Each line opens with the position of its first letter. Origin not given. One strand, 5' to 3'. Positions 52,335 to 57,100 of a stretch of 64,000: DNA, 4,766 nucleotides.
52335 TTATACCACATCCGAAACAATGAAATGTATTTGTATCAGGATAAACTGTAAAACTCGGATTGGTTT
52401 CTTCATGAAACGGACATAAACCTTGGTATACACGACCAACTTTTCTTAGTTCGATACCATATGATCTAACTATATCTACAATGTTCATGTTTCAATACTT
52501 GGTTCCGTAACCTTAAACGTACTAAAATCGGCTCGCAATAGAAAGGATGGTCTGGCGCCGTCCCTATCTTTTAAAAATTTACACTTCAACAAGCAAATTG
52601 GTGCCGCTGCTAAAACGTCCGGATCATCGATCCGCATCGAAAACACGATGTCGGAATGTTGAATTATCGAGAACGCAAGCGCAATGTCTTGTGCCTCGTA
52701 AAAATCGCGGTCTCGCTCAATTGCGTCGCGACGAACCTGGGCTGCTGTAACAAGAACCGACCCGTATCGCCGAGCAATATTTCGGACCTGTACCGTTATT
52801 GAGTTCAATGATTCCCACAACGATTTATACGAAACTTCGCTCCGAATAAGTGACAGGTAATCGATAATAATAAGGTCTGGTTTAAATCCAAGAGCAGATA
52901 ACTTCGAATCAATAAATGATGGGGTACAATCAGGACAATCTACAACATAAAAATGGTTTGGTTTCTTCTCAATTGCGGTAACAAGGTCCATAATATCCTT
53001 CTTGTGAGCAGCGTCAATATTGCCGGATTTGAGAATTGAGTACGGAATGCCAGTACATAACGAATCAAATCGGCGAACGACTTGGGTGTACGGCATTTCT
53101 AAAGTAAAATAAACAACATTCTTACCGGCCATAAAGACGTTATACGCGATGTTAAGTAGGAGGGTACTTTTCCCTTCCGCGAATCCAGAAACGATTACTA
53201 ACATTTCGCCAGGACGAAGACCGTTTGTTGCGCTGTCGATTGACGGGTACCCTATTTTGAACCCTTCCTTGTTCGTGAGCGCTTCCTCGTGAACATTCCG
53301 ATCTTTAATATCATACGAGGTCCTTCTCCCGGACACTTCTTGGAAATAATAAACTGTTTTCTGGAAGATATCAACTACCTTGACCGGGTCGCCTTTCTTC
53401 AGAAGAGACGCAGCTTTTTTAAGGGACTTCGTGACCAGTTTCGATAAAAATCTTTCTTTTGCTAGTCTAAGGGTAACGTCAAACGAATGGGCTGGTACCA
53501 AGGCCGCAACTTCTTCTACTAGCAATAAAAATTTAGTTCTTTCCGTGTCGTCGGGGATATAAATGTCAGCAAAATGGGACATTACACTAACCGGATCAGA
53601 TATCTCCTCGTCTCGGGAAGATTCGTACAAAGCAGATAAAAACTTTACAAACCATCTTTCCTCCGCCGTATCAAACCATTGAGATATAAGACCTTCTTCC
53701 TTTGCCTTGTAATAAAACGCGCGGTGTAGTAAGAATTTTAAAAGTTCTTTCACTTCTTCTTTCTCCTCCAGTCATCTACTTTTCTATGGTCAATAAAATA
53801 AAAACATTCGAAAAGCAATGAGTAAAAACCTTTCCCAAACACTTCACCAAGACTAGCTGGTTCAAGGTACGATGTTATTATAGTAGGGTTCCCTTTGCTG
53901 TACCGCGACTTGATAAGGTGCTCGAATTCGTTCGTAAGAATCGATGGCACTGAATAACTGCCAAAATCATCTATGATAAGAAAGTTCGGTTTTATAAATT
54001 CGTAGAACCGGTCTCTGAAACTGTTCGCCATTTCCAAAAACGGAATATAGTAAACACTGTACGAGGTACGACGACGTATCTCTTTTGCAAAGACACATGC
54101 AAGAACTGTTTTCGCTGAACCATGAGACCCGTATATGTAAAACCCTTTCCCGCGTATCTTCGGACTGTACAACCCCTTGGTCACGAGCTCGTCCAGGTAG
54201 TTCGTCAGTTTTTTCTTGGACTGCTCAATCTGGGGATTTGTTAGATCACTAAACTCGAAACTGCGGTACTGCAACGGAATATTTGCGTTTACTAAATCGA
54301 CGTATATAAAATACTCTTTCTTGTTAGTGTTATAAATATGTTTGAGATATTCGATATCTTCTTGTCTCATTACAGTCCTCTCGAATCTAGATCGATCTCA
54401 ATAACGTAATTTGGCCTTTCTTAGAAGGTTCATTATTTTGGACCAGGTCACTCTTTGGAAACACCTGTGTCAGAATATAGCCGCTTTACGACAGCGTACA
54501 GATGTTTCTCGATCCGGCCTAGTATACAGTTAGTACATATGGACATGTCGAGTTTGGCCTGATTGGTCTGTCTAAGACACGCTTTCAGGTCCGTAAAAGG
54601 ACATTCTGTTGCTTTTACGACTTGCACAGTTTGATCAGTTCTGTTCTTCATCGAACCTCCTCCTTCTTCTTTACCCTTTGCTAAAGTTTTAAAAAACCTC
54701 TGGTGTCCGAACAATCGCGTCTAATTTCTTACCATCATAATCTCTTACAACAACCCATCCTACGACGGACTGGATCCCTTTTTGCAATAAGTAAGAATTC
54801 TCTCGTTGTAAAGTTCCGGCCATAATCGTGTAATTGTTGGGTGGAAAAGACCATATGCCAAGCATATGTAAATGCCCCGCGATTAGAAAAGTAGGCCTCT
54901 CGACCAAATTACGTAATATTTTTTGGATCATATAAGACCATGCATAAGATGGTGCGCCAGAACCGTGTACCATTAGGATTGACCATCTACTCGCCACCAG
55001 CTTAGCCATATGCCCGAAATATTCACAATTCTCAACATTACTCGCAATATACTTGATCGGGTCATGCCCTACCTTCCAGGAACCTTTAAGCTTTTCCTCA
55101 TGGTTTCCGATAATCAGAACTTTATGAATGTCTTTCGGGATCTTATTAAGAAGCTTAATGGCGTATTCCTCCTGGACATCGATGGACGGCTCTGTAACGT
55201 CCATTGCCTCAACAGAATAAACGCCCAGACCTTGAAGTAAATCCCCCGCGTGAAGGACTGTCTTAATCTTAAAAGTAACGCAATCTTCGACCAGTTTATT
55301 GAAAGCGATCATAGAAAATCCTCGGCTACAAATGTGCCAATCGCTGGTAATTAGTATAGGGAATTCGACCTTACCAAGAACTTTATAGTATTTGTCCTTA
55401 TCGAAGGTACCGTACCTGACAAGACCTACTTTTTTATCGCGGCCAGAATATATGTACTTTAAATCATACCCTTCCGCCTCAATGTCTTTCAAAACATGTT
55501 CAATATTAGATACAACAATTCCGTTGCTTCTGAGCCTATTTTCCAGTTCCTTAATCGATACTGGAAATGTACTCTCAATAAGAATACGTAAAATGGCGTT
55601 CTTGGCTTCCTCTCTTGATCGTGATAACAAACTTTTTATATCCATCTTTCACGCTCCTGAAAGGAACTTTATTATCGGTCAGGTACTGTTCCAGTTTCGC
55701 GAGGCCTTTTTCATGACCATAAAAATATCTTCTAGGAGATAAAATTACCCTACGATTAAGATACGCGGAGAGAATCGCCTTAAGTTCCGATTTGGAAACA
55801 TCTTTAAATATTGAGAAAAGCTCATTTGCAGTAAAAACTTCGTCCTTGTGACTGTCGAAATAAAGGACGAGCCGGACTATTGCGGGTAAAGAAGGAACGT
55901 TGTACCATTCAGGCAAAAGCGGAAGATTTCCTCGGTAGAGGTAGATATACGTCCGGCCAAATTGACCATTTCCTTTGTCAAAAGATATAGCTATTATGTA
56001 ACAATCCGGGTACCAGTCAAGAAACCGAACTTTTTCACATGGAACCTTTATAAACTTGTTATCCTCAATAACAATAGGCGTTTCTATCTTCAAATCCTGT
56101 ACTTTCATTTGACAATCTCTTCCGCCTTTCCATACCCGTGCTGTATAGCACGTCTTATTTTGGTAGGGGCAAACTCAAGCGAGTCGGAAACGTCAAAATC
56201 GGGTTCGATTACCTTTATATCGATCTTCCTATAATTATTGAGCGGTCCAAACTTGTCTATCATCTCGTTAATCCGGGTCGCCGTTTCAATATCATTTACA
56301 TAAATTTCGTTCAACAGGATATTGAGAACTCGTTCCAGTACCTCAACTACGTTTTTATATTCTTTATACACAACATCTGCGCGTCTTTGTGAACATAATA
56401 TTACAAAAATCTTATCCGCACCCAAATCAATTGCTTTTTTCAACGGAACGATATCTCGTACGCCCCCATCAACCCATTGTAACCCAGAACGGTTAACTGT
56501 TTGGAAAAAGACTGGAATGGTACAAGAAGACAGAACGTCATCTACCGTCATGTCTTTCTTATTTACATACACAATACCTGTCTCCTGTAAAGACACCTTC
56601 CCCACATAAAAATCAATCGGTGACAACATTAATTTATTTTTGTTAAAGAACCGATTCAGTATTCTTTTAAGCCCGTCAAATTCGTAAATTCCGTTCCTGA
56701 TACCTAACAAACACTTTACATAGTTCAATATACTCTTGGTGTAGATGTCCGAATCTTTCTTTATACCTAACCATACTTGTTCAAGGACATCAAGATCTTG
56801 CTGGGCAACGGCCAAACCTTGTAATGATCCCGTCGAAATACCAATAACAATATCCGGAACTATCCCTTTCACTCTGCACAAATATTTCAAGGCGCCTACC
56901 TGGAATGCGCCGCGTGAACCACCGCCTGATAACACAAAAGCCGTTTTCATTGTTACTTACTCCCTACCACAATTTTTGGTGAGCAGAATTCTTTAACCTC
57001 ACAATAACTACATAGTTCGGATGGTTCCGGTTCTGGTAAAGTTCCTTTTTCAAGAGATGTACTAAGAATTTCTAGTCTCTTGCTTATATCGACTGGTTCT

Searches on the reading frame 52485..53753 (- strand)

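Call 24: search_protein_families(library=pfam, proteins=[window:52485-53753:-], max_evalue=0.001)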
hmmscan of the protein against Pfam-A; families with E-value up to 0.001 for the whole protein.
window:52485-53753:- (422 aa): 2 families
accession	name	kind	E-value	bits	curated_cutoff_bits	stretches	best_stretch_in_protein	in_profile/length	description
PF03796.21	DnaB_C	-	4e-27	95.6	27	1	164-374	1-212/255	DnaB-like helicase C terminal domain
PF13481.12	AAA_25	-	6.4e-05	23.1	27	1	173-342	23-192/195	AAA domain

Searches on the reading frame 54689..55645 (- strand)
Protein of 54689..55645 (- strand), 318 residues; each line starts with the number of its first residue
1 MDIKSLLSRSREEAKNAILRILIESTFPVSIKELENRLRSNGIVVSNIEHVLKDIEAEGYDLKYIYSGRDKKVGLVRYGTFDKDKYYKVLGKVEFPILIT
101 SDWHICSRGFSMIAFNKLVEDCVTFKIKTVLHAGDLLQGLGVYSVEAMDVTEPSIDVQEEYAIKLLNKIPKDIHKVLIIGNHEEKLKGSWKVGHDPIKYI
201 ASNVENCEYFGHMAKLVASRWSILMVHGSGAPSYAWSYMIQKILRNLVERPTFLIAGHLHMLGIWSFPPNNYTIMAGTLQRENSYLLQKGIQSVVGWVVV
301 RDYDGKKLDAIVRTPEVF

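Call 25: search_protein_families(library=pfam, proteins=[window:54689-55645:-], max_evalue=0.001)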
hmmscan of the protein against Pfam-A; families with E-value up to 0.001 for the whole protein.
window:54689-55645:- (318 aa): 2 families
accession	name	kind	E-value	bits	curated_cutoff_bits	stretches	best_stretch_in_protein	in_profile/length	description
PF00149.33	Metallophos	-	4.4e-11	44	21.5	1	95-270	1-169/191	Calcineurin-like phosphoesterase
PF12850.12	Metallophos_2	-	7.4e-07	29.7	27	1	97-263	3-120/154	Calcineurin-like phosphoesterase superfamily domain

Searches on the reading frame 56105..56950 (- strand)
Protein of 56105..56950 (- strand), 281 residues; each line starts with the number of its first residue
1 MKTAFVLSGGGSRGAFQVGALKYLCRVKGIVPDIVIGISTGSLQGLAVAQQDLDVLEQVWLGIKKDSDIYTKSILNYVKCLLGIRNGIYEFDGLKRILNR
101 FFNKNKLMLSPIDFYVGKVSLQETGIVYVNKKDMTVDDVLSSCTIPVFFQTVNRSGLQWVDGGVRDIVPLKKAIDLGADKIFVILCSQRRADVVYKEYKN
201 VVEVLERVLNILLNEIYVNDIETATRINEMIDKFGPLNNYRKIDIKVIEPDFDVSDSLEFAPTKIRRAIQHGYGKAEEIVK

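Call 25: search_protein_families(library=pfam, proteins=[window:56105-56950:-], max_evalue=0.001)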
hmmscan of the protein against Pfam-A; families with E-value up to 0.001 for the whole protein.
window:56105-56950:- (281 aa): 1 family
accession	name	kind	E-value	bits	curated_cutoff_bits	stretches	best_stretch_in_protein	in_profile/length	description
PF01734.28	Patatin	-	5.1e-23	82.7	27.7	1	6-173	2-190/191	Patatin-like phospholipase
